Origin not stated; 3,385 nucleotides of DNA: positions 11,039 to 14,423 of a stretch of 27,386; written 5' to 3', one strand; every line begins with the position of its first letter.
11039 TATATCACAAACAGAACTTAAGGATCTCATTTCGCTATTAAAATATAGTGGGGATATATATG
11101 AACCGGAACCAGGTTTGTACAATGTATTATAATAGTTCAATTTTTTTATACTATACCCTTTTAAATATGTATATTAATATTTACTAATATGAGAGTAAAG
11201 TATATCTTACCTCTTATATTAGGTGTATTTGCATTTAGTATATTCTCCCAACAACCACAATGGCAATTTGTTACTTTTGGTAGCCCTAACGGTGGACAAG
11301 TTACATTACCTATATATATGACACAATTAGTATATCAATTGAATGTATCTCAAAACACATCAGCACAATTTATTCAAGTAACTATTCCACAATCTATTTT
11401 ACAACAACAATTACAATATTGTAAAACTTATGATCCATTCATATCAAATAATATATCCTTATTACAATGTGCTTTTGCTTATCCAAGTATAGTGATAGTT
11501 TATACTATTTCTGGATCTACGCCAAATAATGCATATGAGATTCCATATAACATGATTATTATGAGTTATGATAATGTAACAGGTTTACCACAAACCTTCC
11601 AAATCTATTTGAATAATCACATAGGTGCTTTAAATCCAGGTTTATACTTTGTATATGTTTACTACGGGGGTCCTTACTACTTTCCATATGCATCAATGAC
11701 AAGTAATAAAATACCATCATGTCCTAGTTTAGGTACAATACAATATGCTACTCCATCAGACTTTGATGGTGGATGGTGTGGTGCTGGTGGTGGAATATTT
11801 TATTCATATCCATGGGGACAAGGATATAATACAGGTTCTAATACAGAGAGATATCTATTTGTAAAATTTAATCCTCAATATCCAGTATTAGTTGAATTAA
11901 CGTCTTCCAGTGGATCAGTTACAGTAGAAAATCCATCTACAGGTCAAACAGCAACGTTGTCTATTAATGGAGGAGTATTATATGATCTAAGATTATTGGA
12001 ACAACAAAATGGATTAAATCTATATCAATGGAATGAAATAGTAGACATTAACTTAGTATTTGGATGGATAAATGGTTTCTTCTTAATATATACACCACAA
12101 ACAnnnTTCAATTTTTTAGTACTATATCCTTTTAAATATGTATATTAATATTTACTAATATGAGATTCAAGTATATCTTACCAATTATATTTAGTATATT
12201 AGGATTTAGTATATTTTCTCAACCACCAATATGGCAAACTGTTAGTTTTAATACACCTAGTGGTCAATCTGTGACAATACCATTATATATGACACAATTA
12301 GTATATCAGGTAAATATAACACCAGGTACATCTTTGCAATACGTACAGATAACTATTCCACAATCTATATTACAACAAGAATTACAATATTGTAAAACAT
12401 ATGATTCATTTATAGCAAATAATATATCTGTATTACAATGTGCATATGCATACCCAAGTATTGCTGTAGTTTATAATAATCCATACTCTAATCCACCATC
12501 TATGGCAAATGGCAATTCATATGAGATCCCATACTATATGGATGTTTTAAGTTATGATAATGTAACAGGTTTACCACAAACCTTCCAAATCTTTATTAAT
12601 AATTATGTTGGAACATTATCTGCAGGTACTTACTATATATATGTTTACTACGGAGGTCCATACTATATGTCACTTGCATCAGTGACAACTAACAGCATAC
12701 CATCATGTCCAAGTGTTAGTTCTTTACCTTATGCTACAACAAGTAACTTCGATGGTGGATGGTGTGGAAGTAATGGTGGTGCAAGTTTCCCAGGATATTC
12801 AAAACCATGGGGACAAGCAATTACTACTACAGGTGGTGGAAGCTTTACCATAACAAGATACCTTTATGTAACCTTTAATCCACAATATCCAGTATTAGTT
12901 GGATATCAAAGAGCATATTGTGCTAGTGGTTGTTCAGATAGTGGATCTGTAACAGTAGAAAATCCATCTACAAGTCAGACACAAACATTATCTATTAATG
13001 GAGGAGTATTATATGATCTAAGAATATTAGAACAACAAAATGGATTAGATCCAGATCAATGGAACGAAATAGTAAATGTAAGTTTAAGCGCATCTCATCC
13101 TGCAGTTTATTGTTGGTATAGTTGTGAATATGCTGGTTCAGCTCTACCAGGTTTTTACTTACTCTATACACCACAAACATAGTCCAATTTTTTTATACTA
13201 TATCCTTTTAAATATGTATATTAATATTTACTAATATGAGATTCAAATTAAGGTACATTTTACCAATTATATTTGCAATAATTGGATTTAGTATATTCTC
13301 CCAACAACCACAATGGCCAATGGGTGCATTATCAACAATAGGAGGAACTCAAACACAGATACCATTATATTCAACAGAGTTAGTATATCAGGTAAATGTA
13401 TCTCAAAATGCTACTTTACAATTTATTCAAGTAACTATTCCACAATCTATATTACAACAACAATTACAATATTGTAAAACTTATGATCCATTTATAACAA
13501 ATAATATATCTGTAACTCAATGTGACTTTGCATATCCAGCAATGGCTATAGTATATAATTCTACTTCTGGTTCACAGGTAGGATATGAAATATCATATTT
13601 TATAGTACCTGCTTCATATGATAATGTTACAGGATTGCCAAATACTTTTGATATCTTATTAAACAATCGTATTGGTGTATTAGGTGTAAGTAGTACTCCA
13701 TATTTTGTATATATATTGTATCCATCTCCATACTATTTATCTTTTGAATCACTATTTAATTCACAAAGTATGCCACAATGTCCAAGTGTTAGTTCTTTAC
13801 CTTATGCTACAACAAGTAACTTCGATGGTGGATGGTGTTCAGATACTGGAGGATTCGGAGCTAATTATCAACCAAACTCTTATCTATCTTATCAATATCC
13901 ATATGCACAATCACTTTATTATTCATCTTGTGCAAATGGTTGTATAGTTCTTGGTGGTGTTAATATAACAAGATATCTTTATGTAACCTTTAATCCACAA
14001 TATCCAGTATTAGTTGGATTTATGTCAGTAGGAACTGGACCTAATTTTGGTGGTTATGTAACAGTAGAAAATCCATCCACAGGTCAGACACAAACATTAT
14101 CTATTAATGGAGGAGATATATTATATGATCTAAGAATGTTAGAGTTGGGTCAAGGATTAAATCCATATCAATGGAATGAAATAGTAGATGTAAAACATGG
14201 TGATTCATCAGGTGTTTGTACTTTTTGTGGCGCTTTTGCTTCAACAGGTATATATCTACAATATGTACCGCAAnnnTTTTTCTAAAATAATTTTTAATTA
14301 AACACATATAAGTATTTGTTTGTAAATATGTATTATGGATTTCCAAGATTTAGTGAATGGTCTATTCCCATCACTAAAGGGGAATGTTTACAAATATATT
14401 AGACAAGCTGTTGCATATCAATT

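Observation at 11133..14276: Tandem triplicated secreted-glycoprotein cassette with a conserved scaffold and hypervariable inserts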

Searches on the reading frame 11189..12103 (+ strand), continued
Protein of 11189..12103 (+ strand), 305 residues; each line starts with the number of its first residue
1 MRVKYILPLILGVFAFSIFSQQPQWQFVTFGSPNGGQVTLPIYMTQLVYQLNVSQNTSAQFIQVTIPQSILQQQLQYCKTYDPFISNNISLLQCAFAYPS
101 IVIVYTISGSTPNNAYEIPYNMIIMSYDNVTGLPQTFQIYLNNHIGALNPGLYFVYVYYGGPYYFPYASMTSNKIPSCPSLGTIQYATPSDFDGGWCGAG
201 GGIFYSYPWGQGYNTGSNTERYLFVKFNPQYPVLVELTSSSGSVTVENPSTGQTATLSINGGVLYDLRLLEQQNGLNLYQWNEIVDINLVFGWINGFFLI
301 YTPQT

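Call 101: search_protein_families(library=pfam, alignment_id=A3, max_evalue=10)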
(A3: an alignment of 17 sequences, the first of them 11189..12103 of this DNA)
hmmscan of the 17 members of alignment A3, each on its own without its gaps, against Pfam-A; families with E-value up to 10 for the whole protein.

A. member 1, window:11189-12103:+ (305 aa): 0 families

B. families by the number of members that match (of 17 scanned): 5 families
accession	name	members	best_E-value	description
PF07495.19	Y_Y_Y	1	0.046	Y_Y_Y domain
PF14727.13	PHTB1_N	1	0.13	PTHB1 N-terminal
PF23921.1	DUF7260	1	0.18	Domain of unknown function (DUF7260)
PF01883.24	FeS_assembly_P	1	0.22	Iron-sulfur cluster assembly protein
PF13899.12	Thioredoxin_7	1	0.23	Thioredoxin-like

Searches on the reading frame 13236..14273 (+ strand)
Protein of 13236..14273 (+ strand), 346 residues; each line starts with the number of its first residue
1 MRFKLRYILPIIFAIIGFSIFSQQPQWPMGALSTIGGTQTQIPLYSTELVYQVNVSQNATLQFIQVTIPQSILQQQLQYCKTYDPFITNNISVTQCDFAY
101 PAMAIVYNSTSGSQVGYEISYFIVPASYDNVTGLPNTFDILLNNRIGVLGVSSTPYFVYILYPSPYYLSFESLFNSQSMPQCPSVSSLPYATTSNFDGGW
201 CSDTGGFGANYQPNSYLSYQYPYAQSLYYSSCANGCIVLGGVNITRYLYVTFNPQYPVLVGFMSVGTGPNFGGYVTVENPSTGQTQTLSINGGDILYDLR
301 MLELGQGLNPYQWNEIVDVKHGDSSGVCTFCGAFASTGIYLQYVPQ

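Call 7: search_protein_families(library=pfam, proteins=[window:13236-14273:+], max_evalue=0.01)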
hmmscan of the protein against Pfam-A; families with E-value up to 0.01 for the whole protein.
window:13236-14273:+ (346 aa): 0 families

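Call 9: search_protein_families(library=phrogs, proteins=[window:13236-14273:+], max_evalue=0.01)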
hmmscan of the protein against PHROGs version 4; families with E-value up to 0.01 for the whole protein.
window:13236-14273:+ (346 aa): 0 families

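Call 78: predict_structure(alignment_id=A5)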
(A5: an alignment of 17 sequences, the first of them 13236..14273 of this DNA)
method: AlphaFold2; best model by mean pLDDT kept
length: 346 residues; sequences in the alignment: 17
mean_pLDDT: 69.6   pTM: 0.67
mean pLDDT of the five models: 69.6, 67.6, 65.8, 61.1, 57.3
residues with pLDDT >= 90: 24; 70-90: 171; 50-70: 104; < 50: 47
segments of 3 or more residues with pLDDT < 50: 1-28, 33-38, 214-218, 267-269
pLDDT, mean of each block of 10 residues (from residue 1): 29 35 44 49 65 77 87 82 65 72 81 78 85 88 79 76 67 71 83 80 75 52 58 54 79 75 55 85 90 68 87 89 59 61 52
secondary structure, 60 per line:
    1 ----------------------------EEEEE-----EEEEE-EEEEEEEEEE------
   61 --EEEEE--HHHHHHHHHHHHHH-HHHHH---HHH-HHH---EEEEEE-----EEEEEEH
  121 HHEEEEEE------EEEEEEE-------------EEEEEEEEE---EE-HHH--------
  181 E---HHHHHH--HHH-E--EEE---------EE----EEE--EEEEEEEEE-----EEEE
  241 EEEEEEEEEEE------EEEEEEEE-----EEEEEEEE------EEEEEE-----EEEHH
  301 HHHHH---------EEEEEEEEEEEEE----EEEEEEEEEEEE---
elements in order: E29-33 E39-43 E45-54 E63-67 H70-83 H85-89 E103-108 E114-119 E123-128 E135-141 E155-163 H185-190 E200-202 E218-220 E223-231 E237-251 E258-265 E271-278 E285-290 E296-298 H299-305 E315-327 E332-343

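Call 81: search_protein_families(library=ncbifam, proteins=[window:13236-14273:+], max_evalue=0.1)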
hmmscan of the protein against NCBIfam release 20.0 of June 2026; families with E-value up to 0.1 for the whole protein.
window:13236-14273:+ (346 aa): 0 families

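Call 82: fold_search(model_id=the predicted structure, library=pdb)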
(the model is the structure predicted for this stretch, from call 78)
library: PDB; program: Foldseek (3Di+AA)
matches with E <= 10: 1121; with E <= 0.001: 11
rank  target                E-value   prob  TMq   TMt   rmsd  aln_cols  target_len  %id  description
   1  8h3u_A                1.6e-05  0.97  0.22  0.15  16.3       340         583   12  Inhibitor-bound EP, polyA model (released 2022-11-23)
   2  8zi4_A                3.0e-05  0.99  0.24  0.16  16.3       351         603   12  Cryo-EM structure of wtEP-trypsinogen (released 2025-05-21)
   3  1w99                  1.9e-04  0.60  0.18  0.13  17.7       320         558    8  Mosquito-larvicidal toxin Cry4Ba from Bacillus thuringiensis ssp. Israelensis (released 2005-04-11)
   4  8zj4_A                2.2e-04  0.91  0.22  0.15  15.7       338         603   12  trypsinogen-EP-N619A (released 2025-05-21)
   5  1wky                  3.6e-04  1.00  0.25  0.21   5.6       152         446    7  Crystal structure of alkaline mannanase from Bacillus sp. strain JAMB-602: catalytic domain and its Carbohydrate Binding (released 2005-06-15)
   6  6qep                  6.3e-04  0.87  0.23  0.08  16.4       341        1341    9  EngBF DARPin Fusion 4b H14 (released 2019-11-06)
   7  4moa                  6.3e-04  0.44  0.17  0.12  18.1       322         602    8  Crystal structure of CRY4BA-R203Q TOXIN (released 2014-12-10)
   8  7kwb_A                6.7e-04  0.63  0.22  0.19  20.8       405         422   10  Surface glycan-binding protein B from Bacteroides thetaiotaomicron (released 2021-02-17)
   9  8hhv_A                8.8e-04  0.99  0.28  0.22  11.3       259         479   12  endo-alpha-D-arabinanase EndoMA1 from Microbacterium arabinogalactanolyticum (released 2023-08-16)
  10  8ic1_A                9.8e-04  0.99  0.29  0.22  10.6       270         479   11  endo-alpha-D-arabinanase EndoMA1 D51N mutant from Microbacterium arabinogalactanolyticum in complex with arabinooligos (released 2023-08-16)
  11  4qd2_F                9.8e-04  0.72  0.18  0.25  15.9       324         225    9  Molecular basis for disruption of E-cadherin adhesion by botulinum neurotoxin A complex (released 2014-06-25)
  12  2zey_A                1.5e-03  1.00  0.26  0.53   5.0       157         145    8  Family 16 carbohydrate binding module (released 2008-03-04)
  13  9cyn_C                1.5e-03  0.99  0.24  0.34   9.3       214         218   14  Flagellar filament sheath protein FlaA1 (released 2026-03-18)
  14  4lo7_E                1.7e-03  0.66  0.19  0.25  15.8       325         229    8  HA70(D3)-HA17-HA33 (released 2013-10-30)
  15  8iqe_C                1.8e-03  1.00  0.26  0.17   5.2       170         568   13  Crystal structure of tetrameric K2-2 TSP (released 2024-02-21)
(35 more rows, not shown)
